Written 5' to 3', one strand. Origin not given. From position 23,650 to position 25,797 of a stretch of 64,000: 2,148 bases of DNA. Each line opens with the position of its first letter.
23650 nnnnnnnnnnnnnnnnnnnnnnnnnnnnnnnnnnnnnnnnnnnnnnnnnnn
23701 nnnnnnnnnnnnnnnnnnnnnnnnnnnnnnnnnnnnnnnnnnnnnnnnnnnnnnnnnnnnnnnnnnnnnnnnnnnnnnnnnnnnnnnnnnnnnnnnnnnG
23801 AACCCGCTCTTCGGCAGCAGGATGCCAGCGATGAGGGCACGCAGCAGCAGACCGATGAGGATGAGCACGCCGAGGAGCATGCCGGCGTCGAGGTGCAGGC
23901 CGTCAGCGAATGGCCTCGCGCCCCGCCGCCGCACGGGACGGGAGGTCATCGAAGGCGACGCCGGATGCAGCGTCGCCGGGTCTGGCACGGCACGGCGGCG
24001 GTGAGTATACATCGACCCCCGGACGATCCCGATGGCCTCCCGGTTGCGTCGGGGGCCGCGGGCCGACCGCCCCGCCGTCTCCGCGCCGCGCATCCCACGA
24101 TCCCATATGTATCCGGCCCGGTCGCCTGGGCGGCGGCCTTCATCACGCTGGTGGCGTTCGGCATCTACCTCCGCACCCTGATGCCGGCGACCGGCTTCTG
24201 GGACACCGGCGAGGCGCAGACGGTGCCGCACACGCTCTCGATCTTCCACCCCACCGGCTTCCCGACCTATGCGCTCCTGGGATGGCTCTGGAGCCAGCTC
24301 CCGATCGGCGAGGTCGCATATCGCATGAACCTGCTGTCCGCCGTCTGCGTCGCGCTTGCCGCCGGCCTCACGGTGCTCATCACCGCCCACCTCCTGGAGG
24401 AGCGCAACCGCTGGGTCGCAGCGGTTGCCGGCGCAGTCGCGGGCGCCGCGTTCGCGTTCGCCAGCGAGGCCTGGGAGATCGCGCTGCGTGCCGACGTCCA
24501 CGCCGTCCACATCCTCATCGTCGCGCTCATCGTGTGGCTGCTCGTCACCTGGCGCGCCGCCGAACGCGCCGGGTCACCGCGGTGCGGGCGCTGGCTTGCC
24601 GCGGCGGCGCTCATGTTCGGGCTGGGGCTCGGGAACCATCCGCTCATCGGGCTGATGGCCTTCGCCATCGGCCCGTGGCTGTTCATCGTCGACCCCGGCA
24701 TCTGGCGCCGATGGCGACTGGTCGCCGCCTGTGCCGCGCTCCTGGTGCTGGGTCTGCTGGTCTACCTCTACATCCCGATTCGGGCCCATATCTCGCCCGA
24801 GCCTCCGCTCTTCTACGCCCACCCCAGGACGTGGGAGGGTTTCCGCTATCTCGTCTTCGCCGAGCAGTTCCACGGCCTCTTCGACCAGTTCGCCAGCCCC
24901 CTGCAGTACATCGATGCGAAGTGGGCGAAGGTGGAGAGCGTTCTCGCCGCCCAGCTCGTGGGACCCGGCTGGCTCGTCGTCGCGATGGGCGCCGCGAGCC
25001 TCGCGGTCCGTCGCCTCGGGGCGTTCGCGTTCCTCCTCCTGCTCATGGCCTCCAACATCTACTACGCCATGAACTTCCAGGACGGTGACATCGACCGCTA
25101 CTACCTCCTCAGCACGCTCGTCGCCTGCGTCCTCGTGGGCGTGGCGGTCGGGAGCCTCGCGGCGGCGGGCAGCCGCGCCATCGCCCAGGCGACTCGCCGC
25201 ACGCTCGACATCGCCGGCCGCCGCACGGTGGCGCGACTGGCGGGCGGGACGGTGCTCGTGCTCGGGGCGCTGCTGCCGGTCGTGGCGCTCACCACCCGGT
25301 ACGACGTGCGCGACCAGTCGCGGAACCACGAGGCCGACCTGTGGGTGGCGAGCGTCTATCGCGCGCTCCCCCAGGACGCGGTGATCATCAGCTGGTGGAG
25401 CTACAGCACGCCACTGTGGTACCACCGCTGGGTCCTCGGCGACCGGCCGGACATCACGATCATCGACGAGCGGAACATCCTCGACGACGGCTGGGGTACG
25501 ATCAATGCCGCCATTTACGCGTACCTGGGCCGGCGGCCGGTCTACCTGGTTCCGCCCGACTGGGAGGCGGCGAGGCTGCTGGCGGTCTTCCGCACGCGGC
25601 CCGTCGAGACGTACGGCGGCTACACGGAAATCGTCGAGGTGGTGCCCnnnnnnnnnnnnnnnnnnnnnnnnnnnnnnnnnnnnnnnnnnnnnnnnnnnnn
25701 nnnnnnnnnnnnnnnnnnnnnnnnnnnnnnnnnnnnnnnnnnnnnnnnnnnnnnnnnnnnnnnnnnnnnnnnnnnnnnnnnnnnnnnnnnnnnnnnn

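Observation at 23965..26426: Divergent DUF2723-like GT-C gene followed by a Ppm1-like GT2 without a canonical start codon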

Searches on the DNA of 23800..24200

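Call 42: search_rna_families(source=window, start=23800, end=24200, threshold=evalue, max_evalue=10)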
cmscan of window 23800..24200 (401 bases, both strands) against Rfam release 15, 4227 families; matches with E-value up to 10: 7.
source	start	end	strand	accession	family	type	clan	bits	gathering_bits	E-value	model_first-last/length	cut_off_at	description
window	23851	23893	+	RF01273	sR34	Gene; snRNA; snoRNA; CD-box;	-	16.9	40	1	1-54/54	no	Small nucleolar RNA sR34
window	23824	23875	+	RF01139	sR2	Gene; snRNA; snoRNA; CD-box;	-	13.7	42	1.1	1-57/57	no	Small nucleolar RNA sR2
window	23873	23940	-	RF01698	Chloroflexi-1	Gene; sRNA;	-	13.2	80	6.7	1-84/84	no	Chloroflexi-1 RNA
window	23827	23875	+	RF01275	sR22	Gene; snRNA; snoRNA; CD-box;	-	12.7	40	9.2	1-58/58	no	Small nucleolar RNA sR22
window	23824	23893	+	RF01276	sR53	Gene; snRNA; snoRNA; CD-box;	-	12.5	49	1.7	1-60/60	no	Small nucleolar RNA sR53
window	23824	23875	+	RF01152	sR1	Gene; snRNA; snoRNA; CD-box;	-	10.9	45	2.2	1-57/57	no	Small nucleolar RNA sR1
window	23947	24009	-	RF02791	CcsR1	Gene; sRNA;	-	10.9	65.3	7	1-83/83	no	Conserved CCUCCUCCC motif stress-induced RNA 1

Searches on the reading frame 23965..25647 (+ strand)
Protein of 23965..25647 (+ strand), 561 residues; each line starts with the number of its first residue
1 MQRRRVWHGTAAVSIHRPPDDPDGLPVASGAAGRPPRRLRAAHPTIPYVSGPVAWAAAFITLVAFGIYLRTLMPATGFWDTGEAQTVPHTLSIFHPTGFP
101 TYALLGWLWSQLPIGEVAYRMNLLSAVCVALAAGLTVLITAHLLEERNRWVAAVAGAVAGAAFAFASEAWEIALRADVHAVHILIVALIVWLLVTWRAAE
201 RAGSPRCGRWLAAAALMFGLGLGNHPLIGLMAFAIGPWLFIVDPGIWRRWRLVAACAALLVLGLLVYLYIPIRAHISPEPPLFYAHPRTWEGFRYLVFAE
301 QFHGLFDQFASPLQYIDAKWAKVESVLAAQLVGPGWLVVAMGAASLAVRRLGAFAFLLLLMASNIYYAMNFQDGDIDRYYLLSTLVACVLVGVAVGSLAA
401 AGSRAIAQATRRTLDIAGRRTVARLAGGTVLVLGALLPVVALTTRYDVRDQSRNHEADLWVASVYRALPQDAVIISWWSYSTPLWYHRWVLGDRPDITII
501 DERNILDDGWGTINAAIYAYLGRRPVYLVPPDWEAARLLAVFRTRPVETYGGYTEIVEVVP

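Call 4: search_protein_families(library=pfam, proteins=[window:23965-25647:+], max_evalue=0.01)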
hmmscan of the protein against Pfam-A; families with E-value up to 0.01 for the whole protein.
window:23965-25647:+ (561 aa): 1 family
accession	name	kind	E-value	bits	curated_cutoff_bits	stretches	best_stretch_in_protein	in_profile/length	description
PF11028.14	TMEM260-like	-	9.9e-32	110.6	24.2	1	80-241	1-171/179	Protein O-mannosyl-transferase TMEM260-like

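Call 23: search_protein_families(library=ncbifam, proteins=[window:23965-25647:+], max_evalue=0.001)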
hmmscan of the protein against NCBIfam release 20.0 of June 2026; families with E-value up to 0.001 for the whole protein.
window:23965-25647:+ (561 aa): 0 families
